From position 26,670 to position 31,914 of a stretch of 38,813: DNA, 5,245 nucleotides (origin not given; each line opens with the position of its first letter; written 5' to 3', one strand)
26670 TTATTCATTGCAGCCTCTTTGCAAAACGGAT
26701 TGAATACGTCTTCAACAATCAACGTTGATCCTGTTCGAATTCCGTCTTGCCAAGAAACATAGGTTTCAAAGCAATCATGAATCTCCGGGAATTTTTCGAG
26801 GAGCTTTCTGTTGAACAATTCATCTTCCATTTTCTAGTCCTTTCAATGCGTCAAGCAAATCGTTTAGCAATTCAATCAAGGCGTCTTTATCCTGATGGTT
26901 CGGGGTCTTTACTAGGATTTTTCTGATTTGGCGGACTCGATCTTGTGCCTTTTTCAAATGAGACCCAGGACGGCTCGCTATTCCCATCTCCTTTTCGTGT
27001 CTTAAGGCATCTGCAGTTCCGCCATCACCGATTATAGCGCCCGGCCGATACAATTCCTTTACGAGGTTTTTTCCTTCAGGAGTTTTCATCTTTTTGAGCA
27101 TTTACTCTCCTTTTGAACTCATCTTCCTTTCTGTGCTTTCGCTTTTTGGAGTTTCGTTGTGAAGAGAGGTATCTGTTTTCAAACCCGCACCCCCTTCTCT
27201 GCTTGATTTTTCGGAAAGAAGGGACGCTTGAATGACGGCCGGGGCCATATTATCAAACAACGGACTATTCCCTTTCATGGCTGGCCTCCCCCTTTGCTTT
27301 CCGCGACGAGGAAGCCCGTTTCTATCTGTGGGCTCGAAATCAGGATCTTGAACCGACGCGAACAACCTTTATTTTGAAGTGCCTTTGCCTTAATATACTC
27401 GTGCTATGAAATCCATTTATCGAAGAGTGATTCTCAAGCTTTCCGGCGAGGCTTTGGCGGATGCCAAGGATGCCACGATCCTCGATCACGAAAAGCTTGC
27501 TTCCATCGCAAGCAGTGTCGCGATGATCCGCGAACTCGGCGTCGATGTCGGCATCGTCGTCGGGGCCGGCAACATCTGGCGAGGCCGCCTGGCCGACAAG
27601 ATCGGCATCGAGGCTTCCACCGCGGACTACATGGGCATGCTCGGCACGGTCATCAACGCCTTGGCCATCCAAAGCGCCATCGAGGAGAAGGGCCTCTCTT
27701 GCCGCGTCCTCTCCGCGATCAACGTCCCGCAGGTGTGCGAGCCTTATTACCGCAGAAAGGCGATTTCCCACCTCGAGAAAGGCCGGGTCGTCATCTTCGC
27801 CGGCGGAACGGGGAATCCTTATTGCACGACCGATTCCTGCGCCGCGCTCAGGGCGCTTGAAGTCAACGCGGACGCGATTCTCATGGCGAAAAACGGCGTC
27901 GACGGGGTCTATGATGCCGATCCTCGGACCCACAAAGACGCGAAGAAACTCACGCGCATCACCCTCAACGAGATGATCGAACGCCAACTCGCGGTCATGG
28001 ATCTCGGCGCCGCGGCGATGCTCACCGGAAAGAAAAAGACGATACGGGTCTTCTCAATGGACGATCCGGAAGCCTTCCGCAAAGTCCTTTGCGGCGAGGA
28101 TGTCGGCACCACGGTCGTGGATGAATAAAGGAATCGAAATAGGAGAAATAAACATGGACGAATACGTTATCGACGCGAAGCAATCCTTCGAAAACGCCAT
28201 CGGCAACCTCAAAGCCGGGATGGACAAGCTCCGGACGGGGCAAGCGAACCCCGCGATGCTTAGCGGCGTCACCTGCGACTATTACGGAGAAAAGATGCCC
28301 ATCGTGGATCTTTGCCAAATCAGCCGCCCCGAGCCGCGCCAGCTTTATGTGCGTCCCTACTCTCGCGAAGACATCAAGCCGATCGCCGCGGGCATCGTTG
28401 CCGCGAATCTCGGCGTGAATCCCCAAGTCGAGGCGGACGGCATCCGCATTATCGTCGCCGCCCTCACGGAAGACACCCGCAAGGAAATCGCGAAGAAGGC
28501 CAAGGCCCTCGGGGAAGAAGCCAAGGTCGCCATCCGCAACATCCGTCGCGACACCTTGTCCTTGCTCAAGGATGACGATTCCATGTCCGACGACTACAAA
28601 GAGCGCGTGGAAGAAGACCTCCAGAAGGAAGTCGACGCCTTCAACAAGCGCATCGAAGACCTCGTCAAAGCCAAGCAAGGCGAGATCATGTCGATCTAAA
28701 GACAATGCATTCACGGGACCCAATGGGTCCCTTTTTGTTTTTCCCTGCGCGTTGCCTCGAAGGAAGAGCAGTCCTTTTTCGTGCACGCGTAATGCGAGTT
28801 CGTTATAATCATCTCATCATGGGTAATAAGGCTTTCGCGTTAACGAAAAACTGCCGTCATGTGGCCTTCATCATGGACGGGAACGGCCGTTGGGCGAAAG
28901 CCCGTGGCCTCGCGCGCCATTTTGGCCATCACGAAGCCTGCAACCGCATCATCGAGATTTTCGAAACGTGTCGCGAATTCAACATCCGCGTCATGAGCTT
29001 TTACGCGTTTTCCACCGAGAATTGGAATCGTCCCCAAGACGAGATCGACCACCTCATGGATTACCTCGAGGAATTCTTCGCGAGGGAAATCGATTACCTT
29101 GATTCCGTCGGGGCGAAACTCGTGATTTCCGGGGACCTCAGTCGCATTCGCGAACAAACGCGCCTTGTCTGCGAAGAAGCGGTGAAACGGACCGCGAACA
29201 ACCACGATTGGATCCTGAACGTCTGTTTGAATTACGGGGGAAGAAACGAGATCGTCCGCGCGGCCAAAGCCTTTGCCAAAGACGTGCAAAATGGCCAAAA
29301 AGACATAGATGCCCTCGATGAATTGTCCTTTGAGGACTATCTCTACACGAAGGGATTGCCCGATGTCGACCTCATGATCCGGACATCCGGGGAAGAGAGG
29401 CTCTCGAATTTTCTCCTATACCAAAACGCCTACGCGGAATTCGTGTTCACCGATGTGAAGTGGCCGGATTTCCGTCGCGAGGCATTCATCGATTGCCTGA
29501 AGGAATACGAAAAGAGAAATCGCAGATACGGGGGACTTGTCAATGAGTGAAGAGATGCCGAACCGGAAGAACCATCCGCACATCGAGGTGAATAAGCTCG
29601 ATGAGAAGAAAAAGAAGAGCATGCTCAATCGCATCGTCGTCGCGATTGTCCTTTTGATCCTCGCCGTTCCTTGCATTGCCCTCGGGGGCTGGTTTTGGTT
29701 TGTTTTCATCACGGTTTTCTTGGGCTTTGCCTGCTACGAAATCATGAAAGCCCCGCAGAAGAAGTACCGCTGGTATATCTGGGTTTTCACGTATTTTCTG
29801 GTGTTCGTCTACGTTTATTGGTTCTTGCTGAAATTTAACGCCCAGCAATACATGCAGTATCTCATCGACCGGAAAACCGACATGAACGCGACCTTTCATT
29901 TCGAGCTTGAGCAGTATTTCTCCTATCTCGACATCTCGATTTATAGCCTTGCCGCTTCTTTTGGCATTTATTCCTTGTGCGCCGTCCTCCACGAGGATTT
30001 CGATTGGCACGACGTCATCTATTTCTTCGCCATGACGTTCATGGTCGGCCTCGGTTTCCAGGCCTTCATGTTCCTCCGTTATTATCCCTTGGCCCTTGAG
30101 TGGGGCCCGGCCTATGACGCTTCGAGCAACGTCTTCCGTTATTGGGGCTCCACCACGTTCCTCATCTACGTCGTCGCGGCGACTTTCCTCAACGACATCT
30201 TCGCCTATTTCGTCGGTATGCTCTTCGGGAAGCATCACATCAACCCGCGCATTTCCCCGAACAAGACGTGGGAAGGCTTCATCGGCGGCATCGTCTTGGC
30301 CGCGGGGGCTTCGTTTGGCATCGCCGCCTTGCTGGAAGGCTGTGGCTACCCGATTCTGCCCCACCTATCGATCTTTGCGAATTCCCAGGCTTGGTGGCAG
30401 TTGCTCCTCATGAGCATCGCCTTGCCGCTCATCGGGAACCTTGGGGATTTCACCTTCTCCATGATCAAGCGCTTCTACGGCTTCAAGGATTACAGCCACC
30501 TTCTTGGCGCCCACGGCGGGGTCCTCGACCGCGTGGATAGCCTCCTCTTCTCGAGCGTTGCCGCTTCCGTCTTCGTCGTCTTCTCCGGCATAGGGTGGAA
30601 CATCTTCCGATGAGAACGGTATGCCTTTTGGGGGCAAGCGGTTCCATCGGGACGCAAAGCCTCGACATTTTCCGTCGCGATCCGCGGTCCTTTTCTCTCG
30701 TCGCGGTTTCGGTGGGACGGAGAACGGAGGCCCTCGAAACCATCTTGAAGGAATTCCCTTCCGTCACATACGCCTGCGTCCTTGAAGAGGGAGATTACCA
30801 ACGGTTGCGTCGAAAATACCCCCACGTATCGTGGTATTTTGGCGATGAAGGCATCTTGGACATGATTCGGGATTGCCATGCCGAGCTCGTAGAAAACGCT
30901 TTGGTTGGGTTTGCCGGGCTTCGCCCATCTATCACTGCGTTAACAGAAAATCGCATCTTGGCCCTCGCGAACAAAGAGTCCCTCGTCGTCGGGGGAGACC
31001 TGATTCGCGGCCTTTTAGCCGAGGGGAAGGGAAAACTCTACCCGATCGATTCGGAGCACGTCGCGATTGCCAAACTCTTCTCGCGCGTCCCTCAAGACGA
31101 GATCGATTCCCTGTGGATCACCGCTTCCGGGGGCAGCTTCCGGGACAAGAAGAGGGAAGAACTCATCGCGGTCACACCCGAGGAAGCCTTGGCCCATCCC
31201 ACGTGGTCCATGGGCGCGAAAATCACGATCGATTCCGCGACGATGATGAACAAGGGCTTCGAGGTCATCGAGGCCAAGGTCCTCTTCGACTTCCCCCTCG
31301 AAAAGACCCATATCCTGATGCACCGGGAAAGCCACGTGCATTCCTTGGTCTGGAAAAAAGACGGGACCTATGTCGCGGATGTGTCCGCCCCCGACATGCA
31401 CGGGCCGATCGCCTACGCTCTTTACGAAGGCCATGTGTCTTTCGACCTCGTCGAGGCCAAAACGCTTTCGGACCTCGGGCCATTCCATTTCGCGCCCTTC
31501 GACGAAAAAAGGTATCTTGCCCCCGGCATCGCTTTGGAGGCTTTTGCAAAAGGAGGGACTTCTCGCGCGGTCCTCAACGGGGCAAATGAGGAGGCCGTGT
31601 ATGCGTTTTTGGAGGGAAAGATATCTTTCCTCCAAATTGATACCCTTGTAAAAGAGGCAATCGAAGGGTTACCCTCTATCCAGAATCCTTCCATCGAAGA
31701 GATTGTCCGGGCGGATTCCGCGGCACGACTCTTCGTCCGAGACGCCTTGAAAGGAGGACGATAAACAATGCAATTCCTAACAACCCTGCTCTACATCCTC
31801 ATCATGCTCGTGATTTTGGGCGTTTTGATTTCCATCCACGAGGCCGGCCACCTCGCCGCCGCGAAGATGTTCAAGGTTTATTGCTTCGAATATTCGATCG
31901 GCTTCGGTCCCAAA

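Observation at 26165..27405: Low-GC three-ORF cassette wedged into the normally contiguous rpsB-tsf-pyrH-frr operon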

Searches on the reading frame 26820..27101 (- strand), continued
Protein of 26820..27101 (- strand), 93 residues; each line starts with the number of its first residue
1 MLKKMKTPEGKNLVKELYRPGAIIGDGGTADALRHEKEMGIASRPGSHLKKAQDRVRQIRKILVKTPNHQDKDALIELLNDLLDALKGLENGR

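Call 73: fold_search(model_id=the predicted structure, library=viral)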
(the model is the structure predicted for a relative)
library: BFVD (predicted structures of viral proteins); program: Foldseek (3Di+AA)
matches with E <= 10: 151; with E <= 0.001: 0
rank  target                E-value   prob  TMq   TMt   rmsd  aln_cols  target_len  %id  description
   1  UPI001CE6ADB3         8.8e-01  0.21  0.26  0.07  21.7       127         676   16  (no name look-up for this kind of identifier)
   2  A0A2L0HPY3            1.2e+00  0.28  0.22  0.42   5.8        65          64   12  Uncharacterized protein [Pseudomonas phage NV1]
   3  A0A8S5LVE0            1.2e+00  0.16  0.26  0.25  12.4       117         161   14  DUF6378 domain-containing protein [Podoviridae sp. ctc5632]
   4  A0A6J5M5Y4            1.5e+00  0.33  0.24  0.49   4.1        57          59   19  Uncharacterized protein [uncultured Caudovirales phage]
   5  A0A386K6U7            1.6e+00  0.11  0.26  0.17  25.4       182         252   16  Uncharacterized protein [Dickeya phage vB_DsoM_JA11]
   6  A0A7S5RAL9            1.6e+00  0.09  0.23  0.15  22.1       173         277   16  (no name in the UniProt tables at hand)
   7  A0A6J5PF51            1.8e+00  0.12  0.24  0.25  20.1       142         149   15  dATP/dGTP diphosphohydrolase MazZ domain-containing protein [uncultured Caudovirales phage]
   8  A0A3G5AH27            1.8e+00  0.07  0.20  0.15  14.4       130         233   15  Uncharacterized protein [Sylvanvirus sp.]
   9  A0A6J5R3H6            1.8e+00  0.06  0.18  0.03  31.3       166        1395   18  Uncharacterized protein [uncultured Caudovirales phage]
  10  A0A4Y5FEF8            2.0e+00  0.12  0.27  0.23   7.6        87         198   17  Uncharacterized protein [Lactobacillus phage 521B]
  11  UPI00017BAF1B         2.2e+00  0.13  0.27  0.36  22.9       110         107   15  (no name look-up for this kind of identifier)
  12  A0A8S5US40            2.2e+00  0.11  0.29  0.18  16.2       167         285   14  Uncharacterized protein [Siphoviridae sp. ctAvy12]
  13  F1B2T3                2.2e+00  0.09  0.26  0.23  15.4       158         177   13  (no name in the UniProt tables at hand)
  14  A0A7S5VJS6            2.3e+00  0.11  0.25  0.29  16.1       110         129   19  (no name in the UniProt tables at hand)
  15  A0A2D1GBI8            2.5e+00  0.08  0.20  0.30  15.6       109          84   10  (no name in the UniProt tables at hand)
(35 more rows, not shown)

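Call 85: search_dna_similar(query=L006:9292-10017:+, collection=phages, mode=protein, max_evalue=0.00001, max_rows=25, rows=spread)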
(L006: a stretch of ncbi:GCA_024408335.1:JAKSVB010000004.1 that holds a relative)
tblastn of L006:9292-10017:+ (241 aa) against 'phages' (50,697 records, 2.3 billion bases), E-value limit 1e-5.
Records with a match: 154; places in all: 154; records where one place covers at least 80% of the query: 11.
Best place of each record, by identity: <60% 154.
By first word of the organism name: Mycobacterium 82; Streptococcus 57; Bacteriophage 9; Fromanvirus 2; Lactococcus 1; Dorea 1; Roseburia 1; Gordonia 1.
By host as written in the record: Mycobacterium smegmatis mc2 155 60; Mycobacterium smegmatis mc#155 17; - 14; Streptococcus suis NJ2 serotype 9 2; Mycobacterium smegmatis mc2155 2; Streptococcus pyogenes K56; Streptococcus pyogenes ATCC 12204 2; Streptococcus pneumoniae SA42 2; Streptococcus pneumoniae 09B10874 2; and 43 more.
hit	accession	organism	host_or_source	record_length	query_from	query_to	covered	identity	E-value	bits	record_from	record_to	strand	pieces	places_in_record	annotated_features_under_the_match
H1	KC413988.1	Streptococcus phage phiST1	Streptococcus suis ST1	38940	2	232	96%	26.1%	4e-14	77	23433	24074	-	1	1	hypothetical protein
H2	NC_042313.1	Mycobacterium phage JoeDirt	Mycobacterium smegmatis mc2 155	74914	1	221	92%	23.2%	7e-7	55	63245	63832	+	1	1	111: nuclease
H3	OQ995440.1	Mycobacterium phage Calm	Mycobacterium smegmatis mc2 155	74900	1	221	92%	22.4%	8e-7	55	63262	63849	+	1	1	116: hypothetical protein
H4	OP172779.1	Dorea phage DO134P1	Dorea sp. 000433215 DA134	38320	18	207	79%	24.6%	5e-13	74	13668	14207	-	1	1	hypothetical protein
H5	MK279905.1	Mycobacterium phage Acquire49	Mycobacterium smegmatis mc2 155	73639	33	221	78%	24.2%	4e-7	56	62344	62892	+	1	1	111: hypothetical protein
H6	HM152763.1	Mycobacterium phage LeBron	Mycobacterium smegmatis mc2 155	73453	33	221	78%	24.2%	4e-7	56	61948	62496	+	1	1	110: hypothetical protein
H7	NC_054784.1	Mycobacterium phage Pharaoh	Mycobacterium smegmatis mc2 155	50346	20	204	77%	23.0%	3e-7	56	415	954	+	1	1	1: nuclease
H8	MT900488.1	Streptococcus phage SA01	Streptococcus anginosus SA01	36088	95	211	49%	34.2%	8e-14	76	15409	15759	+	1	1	DNA modification methylase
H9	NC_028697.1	Streptococcus phage A25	Streptococcus pyogenes K56; ...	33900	95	211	49%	33.3%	6e-13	74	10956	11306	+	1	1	DUF4417 domain-containing protein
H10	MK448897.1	Streptococcus phage Javan28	Streptococcus agalactiae DE-NI-041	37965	95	235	59%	24.8%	1e-9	64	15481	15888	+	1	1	DNA modification methylase | hypothetical protein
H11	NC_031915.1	Streptococcus phage phiARI0468-4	Streptococcus pneumoniae 09B10874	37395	95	212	49%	29.7%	3e-12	71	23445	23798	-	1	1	DUF4417 domain-containing protein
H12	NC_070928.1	Streptococcus phage IPP48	Streptococcus pneumoniae ST556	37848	95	212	49%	29.7%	3e-12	71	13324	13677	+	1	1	ParB-like partition nuclease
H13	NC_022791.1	Streptococcus phage phiBHN167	Streptococcus pneumoniae BHN167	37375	95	212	49%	29.7%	3e-12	71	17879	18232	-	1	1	phiBHN167_00200: DUF4417 domain-containing protein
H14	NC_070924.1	Streptococcus phage IPP55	Streptococcus pneumoniae 47A/1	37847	95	212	49%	29.7%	3e-12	71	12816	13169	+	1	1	ParB-like partition nuclease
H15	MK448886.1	Streptococcus phage Javan254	Streptococcus himalayensis HTS2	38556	95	212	49%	28.8%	7e-12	70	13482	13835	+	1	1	DNA modification methylase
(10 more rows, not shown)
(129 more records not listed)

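Call 86: search_dna_similar(query=P0006, collection=plasmids, mode=protein, max_evalue=0.001, max_rows=20)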
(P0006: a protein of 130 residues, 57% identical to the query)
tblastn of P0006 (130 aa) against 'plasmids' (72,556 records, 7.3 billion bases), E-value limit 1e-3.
Records with a match: 7; places in all: 7; records where one place covers at least 80% of the query: 0.
Best place of each record, by identity: <60% 7.
By first word of the organism name: Candidatus 2; Proteus 2; Serratia 1; Kitasatospora 1; Methylorubrum 1.
By predicted mobility (MOB-suite, as given by PLSDB): mobilizable 3; non-mobilizable 3; conjugative 1.
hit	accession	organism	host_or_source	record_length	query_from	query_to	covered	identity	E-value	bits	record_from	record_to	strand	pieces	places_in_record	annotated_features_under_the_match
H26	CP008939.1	Candidatus Paracaedimonas acanthamoebae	Acanthamoeba polyphaga HN-3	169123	32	109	60%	38.0%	4e-8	57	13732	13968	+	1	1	none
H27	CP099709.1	Serratia myotis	fish,metagenomic assembly,abdominal ...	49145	52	108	44%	50.9%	2e-10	64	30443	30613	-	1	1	record has no annotation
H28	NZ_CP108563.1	Kitasatospora purpeofusca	-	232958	50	108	45%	44.1%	2e-6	52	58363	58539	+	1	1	hypothetical protein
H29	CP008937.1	Candidatus Paracaedimonas acanthamoebae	Acanthamoeba polyphaga HN-3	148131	31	109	61%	32.9%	3e-8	57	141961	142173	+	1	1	none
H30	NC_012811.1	Methylorubrum extorquens AM1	-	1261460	53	94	32%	57.1%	5e-7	54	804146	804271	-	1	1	none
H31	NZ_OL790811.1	Proteus mirabilis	-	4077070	54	103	38%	40.0%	7e-4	45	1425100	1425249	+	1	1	none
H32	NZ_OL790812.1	Proteus mirabilis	-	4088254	54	103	38%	40.0%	7e-4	45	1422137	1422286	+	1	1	none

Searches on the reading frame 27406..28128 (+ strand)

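Call 5: search_protein_families(library=ncbifam, proteins=[window:27406-28128:+], max_evalue=1)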
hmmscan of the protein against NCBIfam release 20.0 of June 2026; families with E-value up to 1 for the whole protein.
window:27406-28128:+ (240 aa): 27 families (the best 25 are shown)
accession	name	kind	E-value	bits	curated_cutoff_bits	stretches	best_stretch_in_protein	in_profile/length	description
TIGR02075.1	pyrH_bact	equivalog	2.7e-87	292.2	243.9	1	5-237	1-232/233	UMP kinase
TIGR02076.1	pyrH_arch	equivalog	1.2e-25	90.5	158.05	1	8-237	1-221/222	UMP kinase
TIGR00657.1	asp_kinases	subfamily_domain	8.8e-09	34.9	208.7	1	142-192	194-243/442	aspartate kinase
NF005155.0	PRK06635.1-4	equivalog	3.1e-08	33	346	1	27-192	15-202/407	aspartate kinase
TIGR00656.1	asp_kin_monofn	equivalog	5e-08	32.3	402.25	1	117-197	126-212/407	aspartate kinase, monofunctional class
NF040647.1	IPPK_Arch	equivalog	2.3e-07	30.3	120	2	151-192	163-203/259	isopentenyl phosphate kinase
TIGR01027.1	proB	equivalog_domain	3.2e-07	29.8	186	2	143-192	146-194/363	glutamate 5-kinase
NF005154.0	PRK06635.1-2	equivalog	5.9e-07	29.2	376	1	163-193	174-204/407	aspartate kinase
NF005656.0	PRK07431.1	equivalog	5.9e-07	28.4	657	1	26-203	14-211/587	aspartate kinase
NF005153.0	PRK06635.1-1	equivalog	1.4e-06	27.6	585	1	142-192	154-203/421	aspartate kinase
NF005156.0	PRK06635.1-5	equivalog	6e-06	25.2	594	1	122-202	124-208/411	aspartate kinase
NF004938.0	PRK06291.1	equivalog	9e-06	24.6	528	1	142-192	213-262/468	aspartate kinase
NF005161.0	PRK06635.2-5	equivalog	5.5e-05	22.2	586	1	163-193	174-204/402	aspartate kinase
NF007003.0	PRK09466.1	subfamily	7.5e-05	21.3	582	1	12-190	90-257/810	bifunctional aspartate kinase/homoserine dehydrogenase II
NF005158.0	PRK06635.2-2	equivalog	9.8e-05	21.4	717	1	141-216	155-232/401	aspartate kinase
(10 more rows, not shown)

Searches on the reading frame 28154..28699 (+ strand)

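Call 90: search_protein_families(library=ncbifam, proteins=[window:28154-28699:+], max_evalue=1e-10)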
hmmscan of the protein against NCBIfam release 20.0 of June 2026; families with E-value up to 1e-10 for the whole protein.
window:28154-28699:+ (181 aa): 1 family
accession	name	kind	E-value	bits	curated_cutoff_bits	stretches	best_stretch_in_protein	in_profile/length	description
TIGR00496.1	frr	equivalog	1.7e-46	158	149.1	1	10-181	2-176/176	ribosome recycling factor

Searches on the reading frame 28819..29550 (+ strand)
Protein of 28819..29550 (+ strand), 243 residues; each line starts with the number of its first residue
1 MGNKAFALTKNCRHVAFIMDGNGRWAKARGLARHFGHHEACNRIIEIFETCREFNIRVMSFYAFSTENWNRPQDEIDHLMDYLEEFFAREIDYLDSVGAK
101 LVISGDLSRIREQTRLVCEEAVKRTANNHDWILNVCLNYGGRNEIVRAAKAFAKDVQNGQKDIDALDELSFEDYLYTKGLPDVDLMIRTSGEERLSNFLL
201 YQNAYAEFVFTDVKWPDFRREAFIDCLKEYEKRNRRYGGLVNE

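Call 90: search_protein_families(library=ncbifam, proteins=[window:28819-29550:+], max_evalue=1e-10)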
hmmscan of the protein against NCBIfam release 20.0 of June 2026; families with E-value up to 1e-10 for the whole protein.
window:28819-29550:+ (243 aa): 16 families
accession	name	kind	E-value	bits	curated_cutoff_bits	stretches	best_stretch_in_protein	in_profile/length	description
NF011405.0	PRK14830.1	equivalog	1.3e-85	287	304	1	10-240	21-251/251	undecaprenyl pyrophosphate synthase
NF011406.0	PRK14831.1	subfamily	6.8e-82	274.5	375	1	10-240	22-252/256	undecaprenyl pyrophosphate synthase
NF011408.0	PRK14834.1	equivalog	4.9e-78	262.1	348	1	8-241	14-247/252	isoprenyl transferase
TIGR00055.1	uppS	equivalog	6.4e-77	258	109.55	1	13-238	3-228/228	polyprenyl diphosphate synthase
NF011404.0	PRK14829.1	equivalog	5.1e-70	235.7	372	1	10-239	29-258/260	isoprenyl transferase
NF011407.0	PRK14833.1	equivalog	3.3e-69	233.1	325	1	11-240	4-232/233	di-trans,poly-cis-decaprenylcistransferase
NF011415.0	PRK14842.1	equivalog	2.4e-66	223.7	360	1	12-242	9-240/241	isoprenyl transferase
NF007596.1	PRK10240.1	equivalog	1.3e-62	211.4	418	1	9-240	13-244/251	(2E,6E)-farnesyl-diphosphate-specific ditrans,polycis-undecaprenyl-diphosphate synthase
NF011411.0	PRK14838.1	equivalog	7e-61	205.6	417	1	8-239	9-238/244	isoprenyl transferase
NF011412.0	PRK14839.1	equivalog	1.4e-59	201.4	334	1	10-240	8-229/240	di-trans,poly-cis-decaprenylcistransferase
NF011410.0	PRK14837.1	equivalog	1.4e-59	201.4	342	1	13-238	8-229/230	undecaprenyl pyrophosphate synthase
NF011414.0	PRK14841.1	equivalog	4.9e-59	199.8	401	1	12-242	4-232/233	isoprenyl transferase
NF011402.0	PRK14827.1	equivalog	1.3e-58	198.7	535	1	11-238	67-294/296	decaprenyl diphosphate synthase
NF011413.0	PRK14840.1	equivalog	3.7e-54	184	410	1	8-238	15-249/250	isoprenyl transferase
NF011403.0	PRK14828.1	equivalog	6.6e-53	179.7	348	1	8-238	25-257/258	isoprenyl transferase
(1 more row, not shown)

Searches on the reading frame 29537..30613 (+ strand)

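Call 90: search_protein_families(library=ncbifam, proteins=[window:29537-30613:+], max_evalue=1e-10)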
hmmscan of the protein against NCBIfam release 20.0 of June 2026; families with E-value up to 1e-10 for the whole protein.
window:29537-30613:+ (358 aa): 1 family
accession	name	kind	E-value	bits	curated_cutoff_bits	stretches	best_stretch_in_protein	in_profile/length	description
NF008635.0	PRK11624.1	equivalog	1.2e-25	90.5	385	1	203-339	149-270/285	phosphatidate cytidylyltransferase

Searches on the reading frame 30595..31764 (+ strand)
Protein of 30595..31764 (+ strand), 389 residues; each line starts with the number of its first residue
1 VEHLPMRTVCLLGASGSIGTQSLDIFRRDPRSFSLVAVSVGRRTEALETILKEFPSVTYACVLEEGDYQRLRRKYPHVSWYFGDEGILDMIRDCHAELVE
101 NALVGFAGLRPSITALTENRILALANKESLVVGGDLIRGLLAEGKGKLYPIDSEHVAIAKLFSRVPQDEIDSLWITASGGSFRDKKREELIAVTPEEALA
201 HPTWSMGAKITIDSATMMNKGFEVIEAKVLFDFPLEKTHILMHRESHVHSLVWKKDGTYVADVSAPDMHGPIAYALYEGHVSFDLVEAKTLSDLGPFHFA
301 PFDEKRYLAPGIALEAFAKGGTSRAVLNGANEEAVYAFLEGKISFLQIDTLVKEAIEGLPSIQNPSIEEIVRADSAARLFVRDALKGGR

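Call 90: search_protein_families(library=ncbifam, proteins=[window:30595-31764:+], max_evalue=1e-10)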
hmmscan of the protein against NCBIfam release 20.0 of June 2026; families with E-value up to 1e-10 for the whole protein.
window:30595-31764:+ (389 aa): 3 families
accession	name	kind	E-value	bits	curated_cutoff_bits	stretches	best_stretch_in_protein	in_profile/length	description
TIGR00243.1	Dxr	equivalog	1.2e-106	357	315.7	1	7-382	2-381/389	1-deoxy-D-xylulose-5-phosphate reductoisomerase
NF009114.0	PRK12464.1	equivalog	2.3e-101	339.5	461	1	7-385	3-382/389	1-deoxy-D-xylulose-5-phosphate reductoisomerase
NF003938.0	PRK05447.1-1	equivalog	1.7e-85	287.5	515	1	6-385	1-393/398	1-deoxy-D-xylulose-5-phosphate reductoisomerase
